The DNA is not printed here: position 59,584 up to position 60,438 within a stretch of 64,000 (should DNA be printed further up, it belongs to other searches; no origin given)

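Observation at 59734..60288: TasA/camelysin-like fibre-subunit candidate adjacent to a sortase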

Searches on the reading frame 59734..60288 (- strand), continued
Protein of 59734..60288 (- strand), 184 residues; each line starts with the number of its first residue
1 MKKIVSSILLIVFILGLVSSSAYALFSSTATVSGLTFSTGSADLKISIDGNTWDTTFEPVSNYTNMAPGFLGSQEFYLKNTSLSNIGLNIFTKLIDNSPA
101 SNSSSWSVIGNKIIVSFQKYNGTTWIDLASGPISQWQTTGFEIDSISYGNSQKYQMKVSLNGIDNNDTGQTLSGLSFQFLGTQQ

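Call 20: fold_search(model_id=the predicted structure, library=pdb)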
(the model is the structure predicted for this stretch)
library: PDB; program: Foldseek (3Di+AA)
matches with E <= 10: 1758; with E <= 0.001: 9
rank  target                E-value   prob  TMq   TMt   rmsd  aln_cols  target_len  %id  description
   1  3f2z                  1.9e-04  0.97  0.27  0.32   8.0       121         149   16  Crystal structure of the C-terminal domain of a chitobiase (BF3579) from Bacteroides fragilis, Northeast Structural Geno (released 2008-11-18)
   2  7fe0_A                2.4e-04  0.84  0.24  0.23  16.0       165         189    7  AvmM Catalyzes Macrocyclization in Alchivemycin A Biosynthesis (released 2021-09-01)
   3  2kd7_MODEL_1_A        3.9e-04  0.80  0.22  0.25   9.1       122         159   12  Solution NMR structure of F5/8 type C-terminal domain of a putative chitobiase from Bacteroides thetaiotaomicr (released 2009-02-03)
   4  2yc4_B                5.1e-04  0.95  0.24  0.31   7.4       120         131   14  Intraflagellar Transport Complex 25-27 from Chlamydomonas (released 2011-03-23)
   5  7fe5_A                5.9e-04  0.89  0.28  0.27  14.8       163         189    8  AvmM Catalyzes Macrocyclization in Alchivemycin A Biosynthesis (released 2021-09-01)
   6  1tvg                  7.2e-04  0.82  0.27  0.34  10.6       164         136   12  X-ray structure of human PP25 gene product, HSPC034. Northeast Structural Genomics Target HR1958. (released 2004-11-09)
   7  3ggl                  7.2e-04  0.72  0.22  0.24   9.0       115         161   15  X-Ray Structure of the C-terminal domain (277-440) of Putative chitobiase from Bacteroides thetaiotaomicron. Northeast S (released 2009-03-31)
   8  2yc2_A                8.3e-04  0.92  0.24  0.31   7.1       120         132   13  Intraflagellar Transport Complex 25-27 from Chlamydomonas (released 2011-03-23)
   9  7nsn_A                8.3e-04  0.69  0.27  0.06   9.9       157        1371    9  Multi-domain GH92 alpha-1,2-mannosidase from Neobacillus novalis: mannoimidazole complex (released 2022-09-21)
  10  9g8h_A                1.0e-03  0.90  0.27  0.11   7.2       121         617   15  Crystal structure of a galactose oxidase in complex with galactose (released 2025-08-06)
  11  4lqr                  1.1e-03  0.66  0.23  0.26   8.5       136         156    9  Structure of CBM32-3 from a family 31 glycoside hydrolase from Clostridium perfringens (released 2014-07-23)
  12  5cyl_C                1.2e-03  0.93  0.27  0.16   6.8       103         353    9  Crystal structure of the CupB6 tip adhesin from Pseudomonas aeruginosa (released 2016-10-05)
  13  4lks_A                1.3e-03  0.75  0.24  0.27   8.1       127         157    9  Structure of CBM32-3 from a family 31 glycoside hydrolase from Clostridium perfringens in complex with galactose (released 2014-12-24)
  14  4uap_B                1.5e-03  0.75  0.23  0.27   7.8       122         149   11  X-ray structure of GH31 CBM32-2 bound to GalNAc (released 2015-10-07)
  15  4uap_A                1.6e-03  0.77  0.28  0.32   9.1       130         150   13  X-ray structure of GH31 CBM32-2 bound to GalNAc (released 2015-10-07)
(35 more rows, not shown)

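Call 37: search_protein_representatives(alignment_id=A1)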
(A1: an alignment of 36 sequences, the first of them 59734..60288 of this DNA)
Query: 36 sequences, 184 profile positions. Proteins with E-value up to 0.001 (for the whole library): 1329; up to 1e-10: 325; up to 1e-30: 51. The best 150 are listed.
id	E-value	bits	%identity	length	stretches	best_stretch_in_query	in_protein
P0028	1.1e-64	234.0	-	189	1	1-184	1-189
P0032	2.7e-61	223.0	-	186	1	1-184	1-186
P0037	1.9e-50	187.7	-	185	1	1-183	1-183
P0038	1.9e-47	177.9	-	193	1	1-184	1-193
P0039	1.5e-45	171.8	-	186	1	1-184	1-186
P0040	1.7e-44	168.3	-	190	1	1-183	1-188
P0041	1.6e-43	165.1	-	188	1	1-183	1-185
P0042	3.3e-43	164.1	-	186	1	1-183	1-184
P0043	1.8e-40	155.1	-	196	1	1-183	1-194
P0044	2.2e-40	154.9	-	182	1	1-183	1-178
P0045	2.8e-40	154.5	-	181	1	1-183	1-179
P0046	7.3e-40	153.2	-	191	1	1-183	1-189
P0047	1.5e-39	152.1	-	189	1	1-183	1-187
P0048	1.8e-39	151.9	-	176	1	1-183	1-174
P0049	3.2e-39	151.1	-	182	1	1-183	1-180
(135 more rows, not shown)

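Call 39: search_protein_families(library=pfam, alignment_id=A4, max_evalue=0.01)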
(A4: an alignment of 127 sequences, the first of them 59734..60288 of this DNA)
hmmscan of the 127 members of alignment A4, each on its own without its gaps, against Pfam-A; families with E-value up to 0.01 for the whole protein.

A. member 1, window:59734-60288:- (184 aa): 1 family
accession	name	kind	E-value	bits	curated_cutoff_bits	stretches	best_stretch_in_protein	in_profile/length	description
PF12389.13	Peptidase_M73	-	7.1e-05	23.2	22.5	1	2-122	4-114/196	Camelysin metallo-endopeptidase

B. families by the number of members that match (of 127 scanned): 7 families
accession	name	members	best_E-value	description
PF12389.13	Peptidase_M73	45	4.4e-09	Camelysin metallo-endopeptidase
PF25484.1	DUF7907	1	0.00073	Domain of unknown function (DUF7907)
PF16369.11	GH43_C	1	0.0018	C-terminal lipocalin-like domain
PF14173.11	ComGG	1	0.0028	ComG operon protein 7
PF10633.15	NPCBM_assoc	1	0.0041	NPCBM-associated, NEW3 domain of alpha-galactosidase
PF25377.1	DUF7886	1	0.0064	Domain of unknown function (DUF7886)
PF24318.1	DUF7490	1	0.0068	Domain of unknown function (DUF7490)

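Call 40: search_solved_structures(query=A4, max_evalue=10, show_alignments=2)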
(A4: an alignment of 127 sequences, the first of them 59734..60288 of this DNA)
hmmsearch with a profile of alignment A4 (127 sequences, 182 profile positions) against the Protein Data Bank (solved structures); distinct sequences matched with E-value up to 10: 12.
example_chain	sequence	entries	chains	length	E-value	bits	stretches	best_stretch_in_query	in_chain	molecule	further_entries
9sj2_C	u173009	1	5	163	0.0032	20.8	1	35-119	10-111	AbpX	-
3n7k_A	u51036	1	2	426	0.024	18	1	50-130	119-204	Botulinum neurotoxin type C1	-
3r4s_A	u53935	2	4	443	0.025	17.9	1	50-130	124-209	Botulinum neurotoxin type C1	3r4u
9rhp_A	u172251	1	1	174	0.036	17.4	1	40-119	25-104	Archaeal bundling protein X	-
8aur_A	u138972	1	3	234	0.15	15.5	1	31-87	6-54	Major biofilm matrix component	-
5of1_A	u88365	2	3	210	0.15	15.4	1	32-87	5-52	Spore coat-associated protein N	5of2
2jsd_A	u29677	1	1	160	0.24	14.7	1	22-83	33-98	Matrix metalloproteinase-20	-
7xro_B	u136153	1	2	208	0.8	13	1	18-86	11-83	RipR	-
7v5v_A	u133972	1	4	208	0.8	13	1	18-86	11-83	RipR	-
7n6g_1J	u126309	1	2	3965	1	12.7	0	63-98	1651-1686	HYDIN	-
7sqc_F0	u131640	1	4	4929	1.2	12.5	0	63-98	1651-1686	Hydin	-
6hif_Y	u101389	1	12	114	1.5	12.1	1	1-70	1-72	hdh assembly factor Kustc1130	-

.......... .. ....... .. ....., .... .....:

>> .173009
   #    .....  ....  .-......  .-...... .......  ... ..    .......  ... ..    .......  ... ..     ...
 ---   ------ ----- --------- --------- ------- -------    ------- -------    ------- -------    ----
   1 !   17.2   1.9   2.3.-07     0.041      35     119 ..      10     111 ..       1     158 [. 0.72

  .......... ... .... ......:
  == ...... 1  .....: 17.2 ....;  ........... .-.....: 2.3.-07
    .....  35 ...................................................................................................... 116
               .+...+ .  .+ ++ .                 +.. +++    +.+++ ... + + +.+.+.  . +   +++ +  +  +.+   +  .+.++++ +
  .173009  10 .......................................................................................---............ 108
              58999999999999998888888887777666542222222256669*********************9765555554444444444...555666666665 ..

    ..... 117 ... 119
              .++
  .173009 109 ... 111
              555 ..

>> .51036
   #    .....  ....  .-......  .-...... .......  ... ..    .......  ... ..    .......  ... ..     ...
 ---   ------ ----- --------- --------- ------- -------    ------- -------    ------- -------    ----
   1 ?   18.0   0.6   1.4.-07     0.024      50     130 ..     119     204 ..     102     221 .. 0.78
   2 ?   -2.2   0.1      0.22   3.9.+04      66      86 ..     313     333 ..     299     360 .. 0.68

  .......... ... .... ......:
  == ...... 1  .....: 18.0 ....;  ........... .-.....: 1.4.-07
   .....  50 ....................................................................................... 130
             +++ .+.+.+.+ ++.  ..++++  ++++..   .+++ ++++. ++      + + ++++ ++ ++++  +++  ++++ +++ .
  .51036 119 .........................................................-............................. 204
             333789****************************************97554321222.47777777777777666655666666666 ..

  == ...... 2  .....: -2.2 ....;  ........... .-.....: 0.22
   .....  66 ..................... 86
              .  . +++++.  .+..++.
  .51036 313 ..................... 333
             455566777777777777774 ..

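Call 51: find_encoding_contigs(protein=P0019, flank=8000, max_places=1)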
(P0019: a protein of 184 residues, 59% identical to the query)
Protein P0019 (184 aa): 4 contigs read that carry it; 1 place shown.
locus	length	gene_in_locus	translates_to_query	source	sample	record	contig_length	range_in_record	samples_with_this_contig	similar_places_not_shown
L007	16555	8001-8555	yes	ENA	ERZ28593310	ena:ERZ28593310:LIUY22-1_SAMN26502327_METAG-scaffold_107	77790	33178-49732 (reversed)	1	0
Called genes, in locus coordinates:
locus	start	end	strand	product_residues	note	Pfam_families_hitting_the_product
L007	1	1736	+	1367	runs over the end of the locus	PF19077:Big_13 (faint), PF00041:fn3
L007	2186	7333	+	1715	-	PF13948:DUF4215 (weak), PF17802:SpaA (faint), PF22904:NOMO1-like_2nd (faint), PF17210:SdrD_B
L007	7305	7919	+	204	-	PF04203:Sortase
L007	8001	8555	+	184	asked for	-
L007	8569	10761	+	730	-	-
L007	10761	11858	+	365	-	PF00041:fn3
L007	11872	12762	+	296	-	PF00188:CAP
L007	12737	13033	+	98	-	-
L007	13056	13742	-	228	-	PF01746:tRNA_m1G_MT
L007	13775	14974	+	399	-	PF00535:Glycos_transf_2, PF04138:GtrA_DPMS_TM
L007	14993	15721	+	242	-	PF00483:NTP_transferase, PF12804:NTP_transf_3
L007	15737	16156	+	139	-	-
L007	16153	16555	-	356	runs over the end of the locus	PF00224:PK, PF02887:PK_C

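Call 52: find_encoding_contigs(protein=P0030, flank=8000, max_places=1)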
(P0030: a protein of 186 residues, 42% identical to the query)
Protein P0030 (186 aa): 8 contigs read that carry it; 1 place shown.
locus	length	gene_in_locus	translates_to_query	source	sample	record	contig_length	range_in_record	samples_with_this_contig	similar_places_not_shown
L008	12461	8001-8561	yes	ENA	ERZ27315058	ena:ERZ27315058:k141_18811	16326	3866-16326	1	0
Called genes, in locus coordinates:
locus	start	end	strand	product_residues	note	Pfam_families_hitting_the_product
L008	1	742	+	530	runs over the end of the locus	PF01368:DHH, PF02272:DHHA1, PF17768:RecJ_OB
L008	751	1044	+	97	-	-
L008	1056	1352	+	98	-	-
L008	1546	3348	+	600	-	PF01336:tRNA_anti-codon, PF00152:tRNA-synt_2, PF04073:tRNA_edit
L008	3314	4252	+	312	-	PF00768:Peptidase_S11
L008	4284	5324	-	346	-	-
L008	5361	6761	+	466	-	PF00749:tRNA-synt_1c, PF19269:Anticodon_2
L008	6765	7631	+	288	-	PF00932:LTD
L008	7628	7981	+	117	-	PF04892:VanZ-LLP1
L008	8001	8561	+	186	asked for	-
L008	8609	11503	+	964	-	PF10502:Peptidase_S26 (weak), PF19077:Big_13 (faint), PF00932:LTD (weak)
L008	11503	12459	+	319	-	?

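Call 53: find_encoding_contigs(protein=P0014, flank=8000, max_places=1)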
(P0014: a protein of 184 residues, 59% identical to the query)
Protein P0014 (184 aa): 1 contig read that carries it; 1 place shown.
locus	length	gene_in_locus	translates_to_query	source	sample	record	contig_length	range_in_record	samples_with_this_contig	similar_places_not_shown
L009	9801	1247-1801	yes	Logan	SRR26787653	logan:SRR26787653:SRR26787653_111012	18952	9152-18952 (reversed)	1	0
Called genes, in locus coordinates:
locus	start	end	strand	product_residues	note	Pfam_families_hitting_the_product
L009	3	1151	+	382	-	?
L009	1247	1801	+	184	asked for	-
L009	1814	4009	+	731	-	-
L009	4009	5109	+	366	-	PF00041:fn3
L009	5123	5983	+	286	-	PF00188:CAP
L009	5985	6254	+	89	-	-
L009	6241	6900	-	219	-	PF01746:tRNA_m1G_MT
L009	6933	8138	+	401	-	PF00535:Glycos_transf_2, PF04138:GtrA_DPMS_TM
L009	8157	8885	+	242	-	PF00483:NTP_transferase, PF12804:NTP_transf_3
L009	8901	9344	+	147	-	-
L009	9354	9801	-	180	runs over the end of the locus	PF00565:SNase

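Call 66: find_related_loci(query=A1, collection=genome_contigs, flank=7000)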
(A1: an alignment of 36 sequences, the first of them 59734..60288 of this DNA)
Query A1 (184 aa) in genome_contigs; peptide patterns used: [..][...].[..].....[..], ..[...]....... (x = any residue, [..] = any of these).
80 stretches matched a pattern; 6 encode a relative of the query (tblastn E <= 1e-3); 6 distinct loci.
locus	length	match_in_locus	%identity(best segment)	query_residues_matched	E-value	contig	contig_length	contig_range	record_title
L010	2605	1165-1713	57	1-183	1e-65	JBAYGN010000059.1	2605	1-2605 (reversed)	MAG: Candidatus Paceibacterota bacterium isolate SO_2016_GW1_126 scaffold81074_OW334_2016, whole genome shotgun sequence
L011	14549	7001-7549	57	1-183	5e-65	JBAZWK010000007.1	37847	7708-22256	MAG: Candidatus Shapirobacteria bacterium isolate SO_2017_GW1_30 NODE_5012_length_37847_cov_1.084571_OW334_2017, whole g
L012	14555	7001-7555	57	1-184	4e-59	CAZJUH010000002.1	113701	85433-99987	MAG TPA_asm: uncultured Gammaproteobacteria bacterium isolate binchicken_co220_54 genome assembly, contig: NODE_57_lengt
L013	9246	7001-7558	42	1-184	4e-32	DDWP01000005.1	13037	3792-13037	MAG TPA_asm: Candidatus Shapirobacteria bacterium UBA2283 UBA2283_contig_20671, whole genome shotgun sequence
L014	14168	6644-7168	35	1-184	6e-27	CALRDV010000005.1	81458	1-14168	MAG: Patescibacteria group bacterium isolate MsH-01oct19-133 genome assembly, contig: MsH-01oct19-C410, whole genome sho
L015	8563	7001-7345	41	1-109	2e-20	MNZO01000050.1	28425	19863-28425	MAG: Candidatus Shapirobacteria bacterium CG2_30_35_20 cg2_3.0_scaffold_3141_c, whole genome shotgun sequence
